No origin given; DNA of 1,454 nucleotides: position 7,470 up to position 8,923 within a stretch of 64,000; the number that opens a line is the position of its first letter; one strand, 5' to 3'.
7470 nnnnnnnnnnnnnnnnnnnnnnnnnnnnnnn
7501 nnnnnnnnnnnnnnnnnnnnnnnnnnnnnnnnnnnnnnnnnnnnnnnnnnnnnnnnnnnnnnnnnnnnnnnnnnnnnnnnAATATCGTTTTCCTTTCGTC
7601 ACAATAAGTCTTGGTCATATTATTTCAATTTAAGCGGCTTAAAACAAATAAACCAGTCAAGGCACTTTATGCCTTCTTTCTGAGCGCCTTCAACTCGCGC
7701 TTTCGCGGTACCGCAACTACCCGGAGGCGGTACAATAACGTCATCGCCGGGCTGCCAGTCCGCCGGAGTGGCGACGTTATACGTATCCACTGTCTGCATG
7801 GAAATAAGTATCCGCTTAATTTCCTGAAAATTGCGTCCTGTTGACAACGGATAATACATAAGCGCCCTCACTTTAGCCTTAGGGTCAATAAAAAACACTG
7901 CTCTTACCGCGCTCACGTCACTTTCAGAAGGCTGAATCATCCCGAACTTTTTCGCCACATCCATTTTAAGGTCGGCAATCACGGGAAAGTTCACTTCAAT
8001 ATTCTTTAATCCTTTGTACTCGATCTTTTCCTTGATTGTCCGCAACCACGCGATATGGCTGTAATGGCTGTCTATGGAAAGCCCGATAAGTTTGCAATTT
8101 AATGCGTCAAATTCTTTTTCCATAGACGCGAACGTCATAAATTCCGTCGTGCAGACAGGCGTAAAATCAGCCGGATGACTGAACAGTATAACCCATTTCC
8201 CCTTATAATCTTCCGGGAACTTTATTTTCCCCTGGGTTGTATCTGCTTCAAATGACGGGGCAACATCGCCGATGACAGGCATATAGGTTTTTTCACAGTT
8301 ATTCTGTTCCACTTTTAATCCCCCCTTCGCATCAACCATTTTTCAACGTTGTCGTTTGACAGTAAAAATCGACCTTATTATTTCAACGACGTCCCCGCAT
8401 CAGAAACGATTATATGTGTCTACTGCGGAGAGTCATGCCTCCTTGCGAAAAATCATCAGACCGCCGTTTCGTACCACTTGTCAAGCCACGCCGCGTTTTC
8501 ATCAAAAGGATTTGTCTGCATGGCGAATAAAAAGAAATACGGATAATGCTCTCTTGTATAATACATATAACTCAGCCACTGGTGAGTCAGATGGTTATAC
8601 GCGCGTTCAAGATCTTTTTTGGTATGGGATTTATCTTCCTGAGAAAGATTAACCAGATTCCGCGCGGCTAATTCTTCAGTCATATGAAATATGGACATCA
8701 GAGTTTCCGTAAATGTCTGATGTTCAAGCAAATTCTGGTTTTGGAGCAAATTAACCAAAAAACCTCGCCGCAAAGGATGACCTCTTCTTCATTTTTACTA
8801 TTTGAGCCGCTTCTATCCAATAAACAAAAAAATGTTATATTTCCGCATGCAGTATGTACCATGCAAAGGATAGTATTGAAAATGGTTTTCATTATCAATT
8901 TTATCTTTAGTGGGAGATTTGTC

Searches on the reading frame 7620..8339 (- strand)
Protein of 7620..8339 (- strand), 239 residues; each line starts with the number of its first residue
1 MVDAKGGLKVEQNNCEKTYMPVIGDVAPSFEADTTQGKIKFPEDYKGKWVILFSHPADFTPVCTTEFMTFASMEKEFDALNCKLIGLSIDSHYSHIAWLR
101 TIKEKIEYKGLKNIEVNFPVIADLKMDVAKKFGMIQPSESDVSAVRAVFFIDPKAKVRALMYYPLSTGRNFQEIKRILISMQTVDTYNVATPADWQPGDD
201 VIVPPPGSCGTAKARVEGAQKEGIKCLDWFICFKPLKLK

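Call 8: search_protein_families(library=pfam, proteins=[window:7620-8339:-], max_evalue=0.01)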
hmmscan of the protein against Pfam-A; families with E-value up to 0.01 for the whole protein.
window:7620-8339:- (239 aa): 3 families
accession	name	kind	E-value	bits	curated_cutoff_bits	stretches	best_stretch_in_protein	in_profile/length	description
PF00578.27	AhpC-TSA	-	1.4e-33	115.9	26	1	23-159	1-123/124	AhpC/TSA family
PF08534.16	Redoxin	-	1.2e-13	51.5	26.6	1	24-173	3-143/148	Redoxin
PF10417.14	1-cysPrx_C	-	4.1e-11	43.1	21.1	1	181-208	2-30/41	C-terminal domain of 1-Cys peroxiredoxin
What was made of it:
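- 7620..8339 (-): 1-Cys-type peroxiredoxin. PF00578 and PF10417 (call 8).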

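Call 9: search_protein_families(library=ncbifam, proteins=[window:7620-8339:-], max_evalue=0.01)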
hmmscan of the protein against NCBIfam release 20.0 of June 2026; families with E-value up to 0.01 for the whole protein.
window:7620-8339:- (239 aa): 11 families
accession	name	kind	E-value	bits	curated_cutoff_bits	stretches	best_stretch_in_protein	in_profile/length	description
NF009668.0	PRK13189.1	equivalog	1.1e-99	332.3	211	1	14-236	3-222/224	peroxiredoxin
NF009670.0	PRK13191.1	equivalog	1.4e-66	224.1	374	1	18-236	4-212/215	putative peroxiredoxin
NF009669.0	PRK13190.1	equivalog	2.3e-63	213.1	261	1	22-233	4-201/203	putative peroxiredoxin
NF010122.0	PRK13599.1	equivalog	5.4e-62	209.1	456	1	17-237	3-220/220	peroxiredoxin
NF040737.1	peroxi_PrxU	equivalog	9.5e-31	107.3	270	1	12-210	27-223/233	thioredoxin-dependent peroxiredoxin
TIGR03137.1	AhpC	equivalog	1e-22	80.8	272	1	42-204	26-179/187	alkyl hydroperoxide reductase subunit C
NF011576.0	PRK15000.1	subfamily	1.3e-22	80.5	301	1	37-206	24-186/200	peroxiredoxin C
NF053650.1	PerredPrxQDein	equivalog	9.7e-10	38.6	260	1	28-156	2-121/148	thioredoxin-dependent peroxiredoxin PrxQ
NF006960.0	PRK09437.1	equivalog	7.1e-09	35.8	140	1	23-134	6-105/156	thioredoxin-dependent thiol peroxidase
NF002854.0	PRK03147.1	subfamily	4.1e-05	23.5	170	1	13-159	28-154/176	thiol-disulfide oxidoreductase ResA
NF001808.0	PRK00522.1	equivalog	0.001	18.5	123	1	20-157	17-143/167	thiol peroxidase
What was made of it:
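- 7620..8339 (-): NF009668, 332 bits, above its cutoff of 211 (call 9).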

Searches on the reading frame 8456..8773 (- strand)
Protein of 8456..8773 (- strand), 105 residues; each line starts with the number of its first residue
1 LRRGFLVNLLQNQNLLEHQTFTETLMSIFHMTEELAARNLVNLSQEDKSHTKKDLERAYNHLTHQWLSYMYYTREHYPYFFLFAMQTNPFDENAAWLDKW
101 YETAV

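Call 8: search_protein_families(library=pfam, proteins=[window:8456-8773:-], max_evalue=0.01)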
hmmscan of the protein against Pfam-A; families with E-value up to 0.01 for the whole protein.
window:8456-8773:- (105 aa): 0 families

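Call 9: search_protein_families(library=ncbifam, proteins=[window:8456-8773:-], max_evalue=0.01)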
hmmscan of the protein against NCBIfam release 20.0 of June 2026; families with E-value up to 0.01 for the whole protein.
window:8456-8773:- (105 aa): 0 families
